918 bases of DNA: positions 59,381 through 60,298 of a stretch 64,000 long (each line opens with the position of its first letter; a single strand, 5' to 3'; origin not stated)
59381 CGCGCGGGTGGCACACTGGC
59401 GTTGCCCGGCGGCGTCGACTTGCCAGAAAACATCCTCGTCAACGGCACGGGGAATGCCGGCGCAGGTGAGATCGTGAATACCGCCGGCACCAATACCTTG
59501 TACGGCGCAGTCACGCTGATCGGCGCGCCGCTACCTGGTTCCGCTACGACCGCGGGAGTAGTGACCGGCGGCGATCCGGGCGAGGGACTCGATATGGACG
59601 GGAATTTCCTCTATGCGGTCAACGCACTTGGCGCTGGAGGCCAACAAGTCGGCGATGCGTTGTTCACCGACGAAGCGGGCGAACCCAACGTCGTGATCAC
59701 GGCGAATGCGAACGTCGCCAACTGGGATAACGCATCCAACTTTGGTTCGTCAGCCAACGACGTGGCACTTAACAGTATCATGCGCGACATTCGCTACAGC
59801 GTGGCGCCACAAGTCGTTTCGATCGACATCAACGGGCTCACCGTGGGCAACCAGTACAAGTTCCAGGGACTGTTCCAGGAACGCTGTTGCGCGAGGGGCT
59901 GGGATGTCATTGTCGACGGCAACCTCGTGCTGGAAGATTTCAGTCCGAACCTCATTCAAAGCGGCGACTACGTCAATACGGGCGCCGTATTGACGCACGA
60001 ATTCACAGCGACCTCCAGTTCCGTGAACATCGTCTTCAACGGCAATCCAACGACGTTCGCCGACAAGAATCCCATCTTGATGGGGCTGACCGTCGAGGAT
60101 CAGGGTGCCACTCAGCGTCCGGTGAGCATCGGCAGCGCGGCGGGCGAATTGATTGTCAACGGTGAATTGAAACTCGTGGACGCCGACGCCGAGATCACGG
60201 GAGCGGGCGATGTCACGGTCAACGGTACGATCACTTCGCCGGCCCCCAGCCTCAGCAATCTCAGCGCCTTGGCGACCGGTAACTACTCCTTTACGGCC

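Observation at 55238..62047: Five tandem copies of an unassigned ~205-aa domain in an open-ended giant ORF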

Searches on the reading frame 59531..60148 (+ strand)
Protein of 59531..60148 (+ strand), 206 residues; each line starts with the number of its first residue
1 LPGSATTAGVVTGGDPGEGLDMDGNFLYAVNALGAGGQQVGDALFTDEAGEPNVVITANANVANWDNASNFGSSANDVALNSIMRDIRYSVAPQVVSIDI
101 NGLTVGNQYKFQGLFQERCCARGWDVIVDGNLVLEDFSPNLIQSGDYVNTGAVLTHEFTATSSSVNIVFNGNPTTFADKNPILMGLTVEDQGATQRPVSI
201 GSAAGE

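Call 7: search_protein_families(library=ncbifam, proteins=[window:59531-60148:+], max_evalue=1)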
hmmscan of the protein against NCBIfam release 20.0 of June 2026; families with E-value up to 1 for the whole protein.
window:59531-60148:+ (206 aa): 0 families

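Call 42: find_homologous_proteins(query=A3, max_evalue=0.001)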
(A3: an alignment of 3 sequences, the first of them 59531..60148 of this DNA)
Query A3 (3 sequences) (206 aa, profile of the alignment): 7 proteins with E <= 0.001 among 8000 candidates.
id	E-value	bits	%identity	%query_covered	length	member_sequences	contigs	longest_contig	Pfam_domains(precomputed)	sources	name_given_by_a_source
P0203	1.2e-45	174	41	90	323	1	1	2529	-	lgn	-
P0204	2.6e-41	160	41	93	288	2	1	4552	-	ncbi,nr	ncbi:MAG TPA: hypothetical protein DCE44_12855, partial [Verrucomicrobiales bacterium]|nr:hypothetic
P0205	1.7e-34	137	39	86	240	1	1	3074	-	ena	-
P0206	3.6e-33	133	37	95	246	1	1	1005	-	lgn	-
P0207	2.3e-31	127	37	86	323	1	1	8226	-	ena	-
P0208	6.2e-26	109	36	90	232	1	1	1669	-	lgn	-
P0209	5.0e-12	64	34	47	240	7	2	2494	-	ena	-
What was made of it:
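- Closest known: Malectin-like domains and CBM35/CBM51. Different: Only 7 homologues were found among 5.8e9 clusters (call 42).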

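Call 48: search_solved_structures(query=A5, max_evalue=10)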
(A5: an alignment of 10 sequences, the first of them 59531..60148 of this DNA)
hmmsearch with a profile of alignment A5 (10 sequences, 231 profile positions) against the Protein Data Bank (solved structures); distinct sequences matched with E-value up to 10: 1.
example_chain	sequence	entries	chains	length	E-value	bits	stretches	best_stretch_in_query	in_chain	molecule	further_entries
2cwr_A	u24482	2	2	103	0.79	12.3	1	38-91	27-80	chitinase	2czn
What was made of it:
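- Tried and rejected: The same searches gave nothing for B. The best hit was E 0.79, a chitinase (call 48).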

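Call 58: predict_structure(alignment_id=A5)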
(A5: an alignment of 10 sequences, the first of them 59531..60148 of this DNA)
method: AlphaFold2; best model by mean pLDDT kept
length: 206 residues; sequences in the alignment: 10
mean_pLDDT: 88.2   pTM: 0.86
mean pLDDT of the five models: 88.2, 83.1, 82.7, 69.3, 69.1
residues with pLDDT >= 90: 141; 70-90: 46; 50-70: 8; < 50: 11
segments of 3 or more residues with pLDDT < 50: 197-200, 202-206
pLDDT, mean of each block of 10 residues (from residue 1): 82 92 93 87 88 93 76 92 91 93 95 90 95 95 88 96 97 88 96 65 43
secondary structure, 60 per line:
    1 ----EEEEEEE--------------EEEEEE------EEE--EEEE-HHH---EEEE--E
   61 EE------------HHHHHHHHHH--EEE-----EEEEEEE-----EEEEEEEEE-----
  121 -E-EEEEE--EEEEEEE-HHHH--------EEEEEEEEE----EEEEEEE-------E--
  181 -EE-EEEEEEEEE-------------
elements in order: E5-11 E26-31 E38-40 E43-46 E54-57 E60-62 H75-84 E87-89 E95-101 E107-115 E124-128 E131-137 H139-142 E151-159 E164-170 E185-193
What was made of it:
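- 59531..60148 (+): Domain B copy 3 (aa 1541-1746); the copy that was modelled. AF2 pLDDT 88.2, pTM 0.86 (call 58).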

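Call 61: fold_search(model_id=the predicted structure, library=pdb)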
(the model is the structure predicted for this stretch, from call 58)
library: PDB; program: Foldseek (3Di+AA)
matches with E <= 10: 1330; with E <= 0.001: 18
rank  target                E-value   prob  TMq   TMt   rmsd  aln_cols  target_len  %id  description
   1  6a5e_A                4.6e-05  1.00  0.57  0.34   5.1       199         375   10  Crystal structure of plant peptide RALF23 in complex with FER and LLG2 (released 2019-06-26)
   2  5y96_A                5.9e-05  1.00  0.61  0.36   6.3       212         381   11  Crystal structure of ANXUR1 extracellular domain from Arabidopsis thaliana (released 2018-02-28)
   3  6a5b                  6.6e-05  1.00  0.54  0.32   5.4       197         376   10  Crystal structure of plant Receptor-like Kinase FER (released 2019-06-26)
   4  6fig_A                1.2e-04  1.00  0.58  0.33   3.5       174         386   11  Crystal structure of the ANX1 ectodomain from Arabidopsis thaliana (released 2018-07-11)
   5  6d8g_B                1.2e-04  1.00  0.50  0.14   6.8       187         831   11  D341A D367A calcium binding mutant of Bacteroides uniformis beta-glucuronidase 2 (released 2018-10-17)
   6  5uj6_A                1.3e-04  1.00  0.42  0.12   8.7       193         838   13  Crystal Structure of Bacteroides Uniformis beta-glucuronidase (released 2017-06-28)
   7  6fih_A                1.7e-04  1.00  0.59  0.34   4.1       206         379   10  Crystal structure of the ANX2 ectodomain from Arabidopsis thaliana (released 2018-07-11)
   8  6a5a_A                1.8e-04  1.00  0.63  0.37   6.4       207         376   12  Crystal structure of plant Receptor-like Kinase ANX1 (released 2019-06-26)
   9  6fig_B                2.0e-04  1.00  0.60  0.35   6.5       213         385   12  Crystal structure of the ANX1 ectodomain from Arabidopsis thaliana (released 2018-07-11)
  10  5y96_B                2.8e-04  1.00  0.58  0.34   6.7       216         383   12  Crystal structure of ANXUR1 extracellular domain from Arabidopsis thaliana (released 2018-02-28)
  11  4qaw_A                4.0e-04  1.00  0.38  0.17   5.2       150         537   18  Structure of modular Xyn30D from Paenibacillus barcinonensis (released 2014-10-08)
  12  2w47_A                5.0e-04  1.00  0.39  0.55   4.9       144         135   15  Clostridium thermocellum CBM35 in complex with delta-4,5- anhydrogalacturonic acid (released 2009-01-27)
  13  4qaw_E                5.6e-04  1.00  0.38  0.17   5.2       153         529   17  Structure of modular Xyn30D from Paenibacillus barcinonensis (released 2014-10-08)
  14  2w1w_A                6.7e-04  1.00  0.36  0.50   5.4       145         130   16  Native structure of a family 35 carbohydrate binding module from Clostridium thermocellum (released 2009-01-20)
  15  4qaw_D                8.0e-04  1.00  0.38  0.18   5.4       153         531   18  Structure of modular Xyn30D from Paenibacillus barcinonensis (released 2014-10-08)
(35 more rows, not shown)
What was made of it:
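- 59531..60148 (+): Foldseek: FERONIA/ANXUR malectin-like domains at TMq 0.54-0.63, plus CBM35 and CBM51 (call 61).
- On Malectin-like / CBM35 (domain B): The fold match is at prob 1.0 with TMq 0.54-0.63 (call 61).
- Closest known: Malectin-like domains and CBM35/CBM51. Same: Foldseek gives prob 1.0, with TMq 0.54-0.63 to the malectin-like ectodomains of FERONIA and ANXUR and 0.35-0.41 to CBM35 (call 61).
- Foldseek matches are malectin-like domains, CBM35 and CBM51 at prob 1.0, TMq up to 0.63 (calls 58, 61).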
